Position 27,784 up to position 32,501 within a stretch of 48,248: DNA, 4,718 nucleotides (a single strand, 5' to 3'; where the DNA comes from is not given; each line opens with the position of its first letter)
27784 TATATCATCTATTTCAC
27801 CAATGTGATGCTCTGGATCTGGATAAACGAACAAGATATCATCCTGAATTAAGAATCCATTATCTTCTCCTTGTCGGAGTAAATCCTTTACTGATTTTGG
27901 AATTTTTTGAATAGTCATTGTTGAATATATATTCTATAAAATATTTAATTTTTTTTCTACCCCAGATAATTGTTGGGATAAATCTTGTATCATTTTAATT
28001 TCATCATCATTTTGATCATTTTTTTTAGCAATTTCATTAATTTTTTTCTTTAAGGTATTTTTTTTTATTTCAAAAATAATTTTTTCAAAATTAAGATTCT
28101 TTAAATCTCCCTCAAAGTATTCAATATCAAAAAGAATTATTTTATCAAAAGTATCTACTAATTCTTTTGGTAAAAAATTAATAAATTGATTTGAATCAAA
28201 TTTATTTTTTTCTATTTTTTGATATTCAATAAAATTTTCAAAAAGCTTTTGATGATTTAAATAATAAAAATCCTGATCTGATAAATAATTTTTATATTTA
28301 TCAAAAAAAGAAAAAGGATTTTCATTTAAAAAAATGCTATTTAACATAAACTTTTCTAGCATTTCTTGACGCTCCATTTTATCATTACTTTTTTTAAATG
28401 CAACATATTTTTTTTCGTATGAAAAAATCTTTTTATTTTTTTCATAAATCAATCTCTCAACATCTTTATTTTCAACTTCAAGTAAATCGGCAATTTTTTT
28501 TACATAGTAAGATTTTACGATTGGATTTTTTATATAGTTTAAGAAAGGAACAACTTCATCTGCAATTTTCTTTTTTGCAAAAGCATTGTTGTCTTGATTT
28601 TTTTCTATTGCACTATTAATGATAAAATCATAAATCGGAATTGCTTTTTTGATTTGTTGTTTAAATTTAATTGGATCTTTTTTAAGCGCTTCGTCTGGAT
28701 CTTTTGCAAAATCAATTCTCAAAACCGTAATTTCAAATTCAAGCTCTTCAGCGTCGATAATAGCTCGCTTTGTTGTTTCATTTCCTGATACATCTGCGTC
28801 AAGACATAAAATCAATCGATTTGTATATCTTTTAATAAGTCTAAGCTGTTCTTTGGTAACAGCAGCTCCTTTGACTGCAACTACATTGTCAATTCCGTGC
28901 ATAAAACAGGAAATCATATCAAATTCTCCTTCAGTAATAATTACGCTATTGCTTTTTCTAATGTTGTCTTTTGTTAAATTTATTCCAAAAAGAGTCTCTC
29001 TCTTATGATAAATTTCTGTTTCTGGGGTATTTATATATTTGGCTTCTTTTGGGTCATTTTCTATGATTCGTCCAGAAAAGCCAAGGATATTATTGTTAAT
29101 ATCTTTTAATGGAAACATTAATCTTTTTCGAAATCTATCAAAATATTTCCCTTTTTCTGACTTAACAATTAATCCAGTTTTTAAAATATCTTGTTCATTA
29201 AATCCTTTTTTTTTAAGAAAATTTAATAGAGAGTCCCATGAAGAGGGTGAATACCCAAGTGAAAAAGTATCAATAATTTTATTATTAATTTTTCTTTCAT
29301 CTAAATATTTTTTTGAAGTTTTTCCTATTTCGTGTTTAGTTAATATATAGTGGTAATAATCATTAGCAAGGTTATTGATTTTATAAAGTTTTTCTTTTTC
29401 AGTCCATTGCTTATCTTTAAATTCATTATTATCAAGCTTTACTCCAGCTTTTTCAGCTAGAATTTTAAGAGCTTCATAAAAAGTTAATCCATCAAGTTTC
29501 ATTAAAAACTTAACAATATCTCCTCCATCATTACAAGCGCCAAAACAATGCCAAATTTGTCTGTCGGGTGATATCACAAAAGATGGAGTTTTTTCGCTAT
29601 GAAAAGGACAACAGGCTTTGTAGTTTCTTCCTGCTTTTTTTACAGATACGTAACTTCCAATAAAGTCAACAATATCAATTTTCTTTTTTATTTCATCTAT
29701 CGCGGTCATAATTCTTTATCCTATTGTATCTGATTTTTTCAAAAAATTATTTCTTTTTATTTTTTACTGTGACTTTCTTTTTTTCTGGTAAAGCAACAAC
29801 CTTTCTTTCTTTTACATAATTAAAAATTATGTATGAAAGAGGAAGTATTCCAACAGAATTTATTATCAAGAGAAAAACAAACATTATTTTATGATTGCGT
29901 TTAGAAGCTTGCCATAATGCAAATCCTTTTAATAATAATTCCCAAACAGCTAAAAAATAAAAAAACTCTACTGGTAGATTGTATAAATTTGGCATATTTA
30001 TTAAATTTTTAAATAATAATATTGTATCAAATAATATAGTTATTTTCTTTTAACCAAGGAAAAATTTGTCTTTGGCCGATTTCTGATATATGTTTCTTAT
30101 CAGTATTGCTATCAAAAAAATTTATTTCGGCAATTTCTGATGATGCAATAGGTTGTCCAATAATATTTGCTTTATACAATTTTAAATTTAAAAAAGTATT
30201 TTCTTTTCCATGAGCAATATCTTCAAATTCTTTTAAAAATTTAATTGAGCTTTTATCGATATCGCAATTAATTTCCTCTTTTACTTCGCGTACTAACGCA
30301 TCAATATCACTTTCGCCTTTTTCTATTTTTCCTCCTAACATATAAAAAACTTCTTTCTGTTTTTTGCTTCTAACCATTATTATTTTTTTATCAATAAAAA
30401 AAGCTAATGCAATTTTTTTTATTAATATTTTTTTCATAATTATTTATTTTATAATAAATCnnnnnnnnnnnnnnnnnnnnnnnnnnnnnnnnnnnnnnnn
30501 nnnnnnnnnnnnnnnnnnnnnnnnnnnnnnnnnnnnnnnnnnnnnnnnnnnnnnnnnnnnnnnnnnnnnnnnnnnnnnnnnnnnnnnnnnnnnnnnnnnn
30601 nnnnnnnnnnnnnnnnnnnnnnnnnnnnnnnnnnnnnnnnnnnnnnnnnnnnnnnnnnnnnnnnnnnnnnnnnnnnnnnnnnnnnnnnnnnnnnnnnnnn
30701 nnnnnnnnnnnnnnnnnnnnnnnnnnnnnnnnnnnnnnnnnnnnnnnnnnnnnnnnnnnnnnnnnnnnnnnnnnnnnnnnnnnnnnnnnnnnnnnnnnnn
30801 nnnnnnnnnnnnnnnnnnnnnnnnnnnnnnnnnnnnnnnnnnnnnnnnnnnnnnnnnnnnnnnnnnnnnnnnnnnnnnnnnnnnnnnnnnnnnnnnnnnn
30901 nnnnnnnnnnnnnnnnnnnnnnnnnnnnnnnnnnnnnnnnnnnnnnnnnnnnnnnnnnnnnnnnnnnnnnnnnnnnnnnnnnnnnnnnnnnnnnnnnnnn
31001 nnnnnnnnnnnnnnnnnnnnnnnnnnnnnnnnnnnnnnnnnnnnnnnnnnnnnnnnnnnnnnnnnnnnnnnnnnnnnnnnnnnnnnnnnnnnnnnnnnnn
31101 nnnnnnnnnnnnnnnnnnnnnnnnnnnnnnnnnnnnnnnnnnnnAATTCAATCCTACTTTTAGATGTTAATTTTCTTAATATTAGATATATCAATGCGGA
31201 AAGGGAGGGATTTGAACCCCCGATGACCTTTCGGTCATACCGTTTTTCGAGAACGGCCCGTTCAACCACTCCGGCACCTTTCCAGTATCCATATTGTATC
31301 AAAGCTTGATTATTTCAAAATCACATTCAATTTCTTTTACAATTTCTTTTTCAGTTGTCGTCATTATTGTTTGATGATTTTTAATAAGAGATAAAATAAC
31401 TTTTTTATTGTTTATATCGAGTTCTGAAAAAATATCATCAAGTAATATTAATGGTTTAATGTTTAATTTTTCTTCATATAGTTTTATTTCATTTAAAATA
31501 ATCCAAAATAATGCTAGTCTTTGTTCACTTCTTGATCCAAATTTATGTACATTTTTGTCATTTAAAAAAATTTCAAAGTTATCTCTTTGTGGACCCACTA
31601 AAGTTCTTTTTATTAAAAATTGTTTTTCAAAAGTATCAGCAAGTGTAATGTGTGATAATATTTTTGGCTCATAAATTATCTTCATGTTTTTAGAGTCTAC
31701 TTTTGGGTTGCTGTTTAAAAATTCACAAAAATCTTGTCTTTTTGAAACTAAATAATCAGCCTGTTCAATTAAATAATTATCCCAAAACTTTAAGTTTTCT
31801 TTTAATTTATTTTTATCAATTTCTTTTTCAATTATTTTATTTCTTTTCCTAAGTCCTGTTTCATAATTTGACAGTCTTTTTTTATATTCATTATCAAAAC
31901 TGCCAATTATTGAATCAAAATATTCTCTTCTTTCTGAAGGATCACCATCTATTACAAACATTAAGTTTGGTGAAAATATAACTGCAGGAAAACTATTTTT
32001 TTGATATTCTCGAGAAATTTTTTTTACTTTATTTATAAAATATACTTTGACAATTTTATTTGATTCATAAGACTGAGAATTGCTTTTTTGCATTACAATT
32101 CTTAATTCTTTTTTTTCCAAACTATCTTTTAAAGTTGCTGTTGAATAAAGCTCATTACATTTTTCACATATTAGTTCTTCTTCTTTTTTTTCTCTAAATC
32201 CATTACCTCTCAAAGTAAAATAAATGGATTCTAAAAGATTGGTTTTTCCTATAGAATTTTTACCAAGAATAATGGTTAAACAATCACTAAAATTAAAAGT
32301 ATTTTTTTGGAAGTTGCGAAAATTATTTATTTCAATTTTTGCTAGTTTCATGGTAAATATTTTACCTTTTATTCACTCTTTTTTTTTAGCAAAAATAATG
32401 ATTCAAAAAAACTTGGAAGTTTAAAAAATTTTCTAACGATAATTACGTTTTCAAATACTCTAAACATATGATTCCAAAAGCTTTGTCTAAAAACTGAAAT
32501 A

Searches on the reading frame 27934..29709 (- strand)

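Call 33: search_protein_families(library=pfam, proteins=[window:27934-29709:-], max_evalue=0.001)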
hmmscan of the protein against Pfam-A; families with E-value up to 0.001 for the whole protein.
window:27934-29709:- (591 aa): 7 families
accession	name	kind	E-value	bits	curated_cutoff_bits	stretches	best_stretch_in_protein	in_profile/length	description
PF08275.17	DNAG_N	-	1.2e-40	139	26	1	119-245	2-126/128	DNA primase catalytic core, N-terminal domain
PF01807.25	Zn_ribbon_DnaG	-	2.5e-34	117.5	24.9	1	3-95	5-96/98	CHC2 zinc finger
PF13155.12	Toprim_2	-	1.6e-19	70.4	22.1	1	257-342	1-88/88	Toprim-like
PF13662.12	Toprim_4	-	2.7e-14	53.6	25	1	255-330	2-84/85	Toprim domain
PF01751.28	Toprim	-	1.7e-10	41.4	23.1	1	256-331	2-90/96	Toprim domain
PF10410.14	DnaB_bind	-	2.2e-05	25.1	20.6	1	361-412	2-53/56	DnaB-helicase binding domain of primase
PF13362.12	Toprim_3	-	0.00039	21.3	27.2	0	256-343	2-90/95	Toprim domain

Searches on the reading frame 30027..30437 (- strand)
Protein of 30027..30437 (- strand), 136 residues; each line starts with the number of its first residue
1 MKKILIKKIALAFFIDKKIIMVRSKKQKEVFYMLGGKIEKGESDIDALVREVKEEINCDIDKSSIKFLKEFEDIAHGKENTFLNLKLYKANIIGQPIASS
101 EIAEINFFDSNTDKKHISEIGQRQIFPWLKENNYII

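Call 33: search_protein_families(library=pfam, proteins=[window:30027-30437:-], max_evalue=0.001)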
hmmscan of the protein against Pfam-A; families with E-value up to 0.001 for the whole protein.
window:30027-30437:- (136 aa): 1 family
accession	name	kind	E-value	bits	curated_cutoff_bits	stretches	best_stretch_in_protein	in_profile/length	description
PF00293.34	NUDIX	-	3.2e-10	40.6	21.1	1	11-128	7-133/134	NUDIX domain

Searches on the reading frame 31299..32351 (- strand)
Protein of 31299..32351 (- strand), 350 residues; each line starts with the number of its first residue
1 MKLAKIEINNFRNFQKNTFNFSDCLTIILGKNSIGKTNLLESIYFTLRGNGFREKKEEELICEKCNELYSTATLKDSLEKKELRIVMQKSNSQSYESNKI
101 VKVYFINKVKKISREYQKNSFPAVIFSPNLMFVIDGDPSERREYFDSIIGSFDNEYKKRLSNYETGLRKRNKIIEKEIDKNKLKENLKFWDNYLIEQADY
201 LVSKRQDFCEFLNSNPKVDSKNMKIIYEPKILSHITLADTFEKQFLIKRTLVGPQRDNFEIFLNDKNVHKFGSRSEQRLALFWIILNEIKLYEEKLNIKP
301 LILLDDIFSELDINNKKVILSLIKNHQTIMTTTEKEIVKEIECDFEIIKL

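Call 33: search_protein_families(library=pfam, proteins=[window:31299-32351:-], max_evalue=0.001)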
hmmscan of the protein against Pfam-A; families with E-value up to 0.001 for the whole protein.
window:31299-32351:- (350 aa): 5 families
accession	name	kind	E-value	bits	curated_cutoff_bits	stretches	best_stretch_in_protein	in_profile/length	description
PF02463.25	SMC_N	-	1.8e-17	63.9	40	1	3-342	2-206/220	RecF/RecN/SMC N terminal domain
PF13175.12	AAA_15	-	1.6e-09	38.3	32.1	1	1-339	1-269/374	AAA ATPase domain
PF13476.12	AAA_23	-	4.3e-05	24.7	27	1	5-188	1-155/201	AAA domain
PF13514.12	AAA_27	-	0.00046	20.3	22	1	1-95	1-94/206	AAA domain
PF13304.12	AAA_21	-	0.0009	19.8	27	0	25-54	1-32/304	AAA domain, putative AbiEii toxin, Type IV TA system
